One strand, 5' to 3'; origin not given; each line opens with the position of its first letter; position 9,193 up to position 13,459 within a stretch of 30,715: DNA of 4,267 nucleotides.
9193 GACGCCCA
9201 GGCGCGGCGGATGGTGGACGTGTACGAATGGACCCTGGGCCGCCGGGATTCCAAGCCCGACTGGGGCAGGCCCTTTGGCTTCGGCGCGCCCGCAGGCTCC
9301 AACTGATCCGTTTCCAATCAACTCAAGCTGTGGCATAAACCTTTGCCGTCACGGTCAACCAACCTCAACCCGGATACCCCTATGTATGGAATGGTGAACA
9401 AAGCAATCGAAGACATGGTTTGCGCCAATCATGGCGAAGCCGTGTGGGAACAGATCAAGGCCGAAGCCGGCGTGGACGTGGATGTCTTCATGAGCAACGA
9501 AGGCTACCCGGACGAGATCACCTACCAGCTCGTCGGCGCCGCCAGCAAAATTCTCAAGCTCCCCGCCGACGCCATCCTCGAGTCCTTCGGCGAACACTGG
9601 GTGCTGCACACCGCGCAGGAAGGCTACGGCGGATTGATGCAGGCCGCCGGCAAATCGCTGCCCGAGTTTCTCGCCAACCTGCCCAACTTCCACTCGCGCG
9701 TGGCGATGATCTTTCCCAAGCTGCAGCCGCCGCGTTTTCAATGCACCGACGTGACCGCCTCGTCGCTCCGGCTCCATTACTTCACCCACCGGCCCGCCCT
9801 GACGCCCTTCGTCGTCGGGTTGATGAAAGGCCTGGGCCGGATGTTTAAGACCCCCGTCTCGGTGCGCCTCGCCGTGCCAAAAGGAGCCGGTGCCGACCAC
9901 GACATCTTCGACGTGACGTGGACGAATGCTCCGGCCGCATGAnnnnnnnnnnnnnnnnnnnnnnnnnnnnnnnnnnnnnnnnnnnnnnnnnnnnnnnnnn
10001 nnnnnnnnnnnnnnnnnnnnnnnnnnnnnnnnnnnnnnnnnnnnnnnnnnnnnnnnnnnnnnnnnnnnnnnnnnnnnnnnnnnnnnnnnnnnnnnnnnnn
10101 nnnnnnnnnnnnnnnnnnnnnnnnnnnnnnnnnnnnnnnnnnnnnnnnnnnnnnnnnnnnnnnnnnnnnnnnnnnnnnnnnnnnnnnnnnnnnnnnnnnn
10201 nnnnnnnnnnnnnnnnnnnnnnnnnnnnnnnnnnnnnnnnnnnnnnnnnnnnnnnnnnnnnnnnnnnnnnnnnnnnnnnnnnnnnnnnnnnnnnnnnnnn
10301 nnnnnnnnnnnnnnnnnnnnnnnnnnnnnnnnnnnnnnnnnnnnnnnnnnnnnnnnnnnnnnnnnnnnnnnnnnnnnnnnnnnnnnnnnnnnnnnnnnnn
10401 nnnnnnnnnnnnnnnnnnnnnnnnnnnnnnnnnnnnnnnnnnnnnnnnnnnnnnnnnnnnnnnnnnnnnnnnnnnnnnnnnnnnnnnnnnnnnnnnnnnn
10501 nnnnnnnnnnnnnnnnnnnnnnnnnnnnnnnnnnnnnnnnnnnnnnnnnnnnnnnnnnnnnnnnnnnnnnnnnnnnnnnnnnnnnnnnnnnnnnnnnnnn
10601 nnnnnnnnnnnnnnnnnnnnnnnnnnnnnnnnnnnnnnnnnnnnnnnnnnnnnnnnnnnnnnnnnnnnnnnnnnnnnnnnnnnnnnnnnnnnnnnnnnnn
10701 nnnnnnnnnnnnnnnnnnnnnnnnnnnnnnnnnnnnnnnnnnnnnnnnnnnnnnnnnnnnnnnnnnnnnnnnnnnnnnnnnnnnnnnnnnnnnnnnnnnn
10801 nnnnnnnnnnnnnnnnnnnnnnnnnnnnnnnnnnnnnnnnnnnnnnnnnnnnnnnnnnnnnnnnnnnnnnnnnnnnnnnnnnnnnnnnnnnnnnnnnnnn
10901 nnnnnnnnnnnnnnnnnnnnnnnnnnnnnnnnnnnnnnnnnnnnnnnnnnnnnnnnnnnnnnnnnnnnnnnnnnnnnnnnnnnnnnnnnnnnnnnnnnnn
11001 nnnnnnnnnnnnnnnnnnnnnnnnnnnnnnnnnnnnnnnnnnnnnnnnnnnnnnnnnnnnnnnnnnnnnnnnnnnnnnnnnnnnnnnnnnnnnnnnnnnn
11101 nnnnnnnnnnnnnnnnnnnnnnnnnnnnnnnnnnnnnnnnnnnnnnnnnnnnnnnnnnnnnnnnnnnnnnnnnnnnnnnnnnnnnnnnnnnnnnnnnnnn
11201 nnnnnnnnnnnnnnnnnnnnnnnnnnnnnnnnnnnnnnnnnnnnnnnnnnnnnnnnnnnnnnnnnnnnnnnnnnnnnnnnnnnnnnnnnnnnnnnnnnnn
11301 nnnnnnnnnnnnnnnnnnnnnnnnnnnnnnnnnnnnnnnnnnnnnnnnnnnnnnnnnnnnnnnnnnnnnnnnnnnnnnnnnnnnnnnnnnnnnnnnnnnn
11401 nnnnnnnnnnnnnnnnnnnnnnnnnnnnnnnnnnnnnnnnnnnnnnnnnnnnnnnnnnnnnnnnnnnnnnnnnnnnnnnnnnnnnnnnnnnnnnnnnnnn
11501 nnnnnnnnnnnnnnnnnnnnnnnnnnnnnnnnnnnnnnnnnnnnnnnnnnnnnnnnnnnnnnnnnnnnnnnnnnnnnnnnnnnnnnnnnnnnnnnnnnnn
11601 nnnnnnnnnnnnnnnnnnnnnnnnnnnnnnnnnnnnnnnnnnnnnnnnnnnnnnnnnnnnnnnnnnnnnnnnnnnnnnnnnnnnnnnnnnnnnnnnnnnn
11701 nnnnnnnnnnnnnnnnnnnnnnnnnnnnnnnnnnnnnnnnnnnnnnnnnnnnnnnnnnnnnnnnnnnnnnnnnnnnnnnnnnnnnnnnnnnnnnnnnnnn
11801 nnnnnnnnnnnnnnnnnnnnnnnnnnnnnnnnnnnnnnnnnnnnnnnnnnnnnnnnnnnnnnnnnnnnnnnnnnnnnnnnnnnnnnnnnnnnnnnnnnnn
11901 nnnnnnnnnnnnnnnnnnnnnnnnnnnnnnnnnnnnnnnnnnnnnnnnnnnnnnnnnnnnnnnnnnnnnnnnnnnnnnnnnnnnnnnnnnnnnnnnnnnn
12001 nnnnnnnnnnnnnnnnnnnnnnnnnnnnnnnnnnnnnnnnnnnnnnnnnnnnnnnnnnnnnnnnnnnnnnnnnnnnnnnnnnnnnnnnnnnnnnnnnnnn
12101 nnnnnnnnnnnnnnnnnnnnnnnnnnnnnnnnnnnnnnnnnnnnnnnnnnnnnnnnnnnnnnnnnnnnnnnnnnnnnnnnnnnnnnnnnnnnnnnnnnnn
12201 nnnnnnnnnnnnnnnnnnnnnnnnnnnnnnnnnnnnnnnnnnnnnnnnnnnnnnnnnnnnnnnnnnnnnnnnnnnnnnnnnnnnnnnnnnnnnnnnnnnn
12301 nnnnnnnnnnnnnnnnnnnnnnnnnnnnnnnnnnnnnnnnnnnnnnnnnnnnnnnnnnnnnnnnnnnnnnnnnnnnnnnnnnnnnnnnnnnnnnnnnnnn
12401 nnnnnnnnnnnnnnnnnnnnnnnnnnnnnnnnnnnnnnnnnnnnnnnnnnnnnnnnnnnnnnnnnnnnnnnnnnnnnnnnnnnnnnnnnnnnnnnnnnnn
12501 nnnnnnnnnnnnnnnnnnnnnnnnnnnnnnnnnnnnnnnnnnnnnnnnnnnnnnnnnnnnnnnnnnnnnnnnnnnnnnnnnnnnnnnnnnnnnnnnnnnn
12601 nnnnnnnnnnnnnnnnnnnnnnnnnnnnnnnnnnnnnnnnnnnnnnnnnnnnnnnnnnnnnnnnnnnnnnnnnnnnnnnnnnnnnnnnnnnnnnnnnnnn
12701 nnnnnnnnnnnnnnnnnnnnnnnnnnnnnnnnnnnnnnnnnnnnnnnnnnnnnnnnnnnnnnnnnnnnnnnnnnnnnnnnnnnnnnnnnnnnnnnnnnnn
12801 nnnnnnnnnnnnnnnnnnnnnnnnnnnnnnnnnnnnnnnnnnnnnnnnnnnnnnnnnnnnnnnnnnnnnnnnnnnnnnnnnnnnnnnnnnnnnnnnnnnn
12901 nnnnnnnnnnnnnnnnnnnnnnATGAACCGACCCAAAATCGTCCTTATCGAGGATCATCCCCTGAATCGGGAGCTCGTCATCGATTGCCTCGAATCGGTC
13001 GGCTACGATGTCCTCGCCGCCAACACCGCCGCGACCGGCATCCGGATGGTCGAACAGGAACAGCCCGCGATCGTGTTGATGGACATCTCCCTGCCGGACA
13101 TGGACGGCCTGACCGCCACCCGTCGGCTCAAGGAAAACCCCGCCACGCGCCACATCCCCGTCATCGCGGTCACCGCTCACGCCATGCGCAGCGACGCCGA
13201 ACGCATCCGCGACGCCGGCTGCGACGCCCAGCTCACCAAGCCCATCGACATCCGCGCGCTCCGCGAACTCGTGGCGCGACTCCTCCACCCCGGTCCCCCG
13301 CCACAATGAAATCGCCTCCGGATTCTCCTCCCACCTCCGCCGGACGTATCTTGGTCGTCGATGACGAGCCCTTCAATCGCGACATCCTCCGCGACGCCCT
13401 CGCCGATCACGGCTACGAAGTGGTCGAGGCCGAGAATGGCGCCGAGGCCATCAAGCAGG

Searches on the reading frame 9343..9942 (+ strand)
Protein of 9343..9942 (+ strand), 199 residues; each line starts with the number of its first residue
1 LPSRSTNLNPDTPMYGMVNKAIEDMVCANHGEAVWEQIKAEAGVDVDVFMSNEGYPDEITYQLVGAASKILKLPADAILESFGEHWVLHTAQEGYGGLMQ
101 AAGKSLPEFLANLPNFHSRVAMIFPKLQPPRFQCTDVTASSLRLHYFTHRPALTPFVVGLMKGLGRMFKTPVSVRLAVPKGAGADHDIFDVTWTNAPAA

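Call 6: search_protein_families(library=pfam, proteins=[window:9343-9942:+], max_evalue=0.01)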
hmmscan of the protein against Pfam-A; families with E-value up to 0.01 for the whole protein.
window:9343-9942:+ (199 aa): 1 family
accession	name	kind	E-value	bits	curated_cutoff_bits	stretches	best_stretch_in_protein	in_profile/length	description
PF07700.20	HNOB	-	1.1e-50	172.2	25.5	1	15-175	1-162/163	Haem-NO-binding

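Call 14: search_protein_families(library=ncbifam, proteins=[window:9343-9942:+], max_evalue=0.01)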
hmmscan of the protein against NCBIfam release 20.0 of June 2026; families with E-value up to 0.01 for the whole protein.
window:9343-9942:+ (199 aa): 0 families

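Call 43: search_solved_structures(query=window:9382-9942:+, show_alignments=2, max_evalue=0.00001)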
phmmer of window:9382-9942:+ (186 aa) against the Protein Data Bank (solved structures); distinct sequences matched with E-value up to 0.00001: 15.
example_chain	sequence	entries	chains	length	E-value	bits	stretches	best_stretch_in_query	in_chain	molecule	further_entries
4iae_A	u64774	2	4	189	8.1e-61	208.2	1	1-181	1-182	Alr2278 protein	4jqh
6mx5_A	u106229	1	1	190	1.2e-60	207.7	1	1-183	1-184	Alr2278 protein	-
4iah_A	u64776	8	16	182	1.5e-60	207.3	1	1-179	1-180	Alr2278 protein | H-NOX domain protein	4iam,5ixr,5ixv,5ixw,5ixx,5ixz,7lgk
2o09_A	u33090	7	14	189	1.5e-60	207.3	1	1-181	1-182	Alr2278 protein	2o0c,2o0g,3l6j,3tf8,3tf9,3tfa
3tfd_A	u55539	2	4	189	7.8e-60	205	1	1-181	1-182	Alr2278 protein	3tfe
3tff_A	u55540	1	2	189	1.1e-59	204.5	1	1-181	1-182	Alr2278 protein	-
3tfg_A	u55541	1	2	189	5.4e-59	202.2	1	1-181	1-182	Alr2278 protein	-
6dxi_A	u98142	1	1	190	7.9e-59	201.7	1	1-183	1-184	H-NOX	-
5mnw_A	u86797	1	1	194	5.8e-33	117.4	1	1-176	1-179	Guanylate cyclase soluble subunit beta-1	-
6jt0_B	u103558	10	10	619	9.3e-32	113.4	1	1-176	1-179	Guanylate cyclase soluble subunit beta-1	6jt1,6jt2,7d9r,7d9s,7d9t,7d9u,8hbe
6pas_B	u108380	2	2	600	3.8e-31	111.5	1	1-182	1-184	Soluble guanylyl cyclase beta-1 subunit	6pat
9oxn_B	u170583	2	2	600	9.5e-30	106.9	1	1-182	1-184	Guanylate cyclase soluble subunit beta-1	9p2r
6ocv_A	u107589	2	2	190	7.2e-09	38.8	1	34-179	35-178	Heme NO binding domain protein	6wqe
6bde_A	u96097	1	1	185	5.7e-07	32.7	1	36-165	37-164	2,4-dihydroxyhept-2-ene-1,7-dioic acid aldolase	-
6bdd_A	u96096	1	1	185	3.9e-06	29.9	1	36-165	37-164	2,4-dihydroxyhept-2-ene-1,7-dioic acid aldolase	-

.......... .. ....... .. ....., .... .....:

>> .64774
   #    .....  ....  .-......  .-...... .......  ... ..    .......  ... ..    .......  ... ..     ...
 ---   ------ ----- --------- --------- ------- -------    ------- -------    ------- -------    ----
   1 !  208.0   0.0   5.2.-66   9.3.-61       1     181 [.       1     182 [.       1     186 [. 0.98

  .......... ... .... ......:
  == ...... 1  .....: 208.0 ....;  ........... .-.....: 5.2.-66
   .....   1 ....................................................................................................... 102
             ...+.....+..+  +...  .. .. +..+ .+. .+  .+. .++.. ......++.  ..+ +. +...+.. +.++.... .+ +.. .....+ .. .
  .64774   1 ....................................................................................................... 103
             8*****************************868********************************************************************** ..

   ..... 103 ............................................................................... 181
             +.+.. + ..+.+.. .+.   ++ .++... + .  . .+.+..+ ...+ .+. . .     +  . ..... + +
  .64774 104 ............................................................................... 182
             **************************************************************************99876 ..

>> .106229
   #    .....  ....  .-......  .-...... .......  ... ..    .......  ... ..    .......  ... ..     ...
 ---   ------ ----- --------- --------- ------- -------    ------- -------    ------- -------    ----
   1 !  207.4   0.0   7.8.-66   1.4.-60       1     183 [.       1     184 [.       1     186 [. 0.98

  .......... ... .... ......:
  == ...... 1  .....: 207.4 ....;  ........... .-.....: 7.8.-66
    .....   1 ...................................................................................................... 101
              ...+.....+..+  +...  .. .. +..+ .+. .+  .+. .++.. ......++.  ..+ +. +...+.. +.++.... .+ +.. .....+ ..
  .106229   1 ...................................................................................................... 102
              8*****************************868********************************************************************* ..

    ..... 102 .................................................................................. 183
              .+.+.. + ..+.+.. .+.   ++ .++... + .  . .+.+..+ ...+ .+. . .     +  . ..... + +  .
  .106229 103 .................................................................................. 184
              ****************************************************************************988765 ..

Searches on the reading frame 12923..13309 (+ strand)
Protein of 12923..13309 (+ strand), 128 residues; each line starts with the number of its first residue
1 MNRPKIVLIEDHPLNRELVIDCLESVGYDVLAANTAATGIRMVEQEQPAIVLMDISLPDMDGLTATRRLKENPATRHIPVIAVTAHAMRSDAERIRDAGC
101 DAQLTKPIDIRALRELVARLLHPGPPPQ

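Call 37: search_protein_families(library=pfam, proteins=[window:12923-13309:+], max_evalue=5)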
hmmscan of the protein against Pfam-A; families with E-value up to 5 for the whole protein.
window:12923-13309:+ (128 aa): 3 families
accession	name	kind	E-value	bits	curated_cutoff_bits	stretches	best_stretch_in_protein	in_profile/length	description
PF00072.30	Response_reg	-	2.4e-27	95.7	30.2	1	6-117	1-110/111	Response regulator receiver domain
PF02310.24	B12-binding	-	0.01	16.1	32.1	1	12-101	13-106/121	B12 binding domain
PF20161.5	VpsR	-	0.029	14.5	23.7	1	17-89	21-93/121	VpsR domain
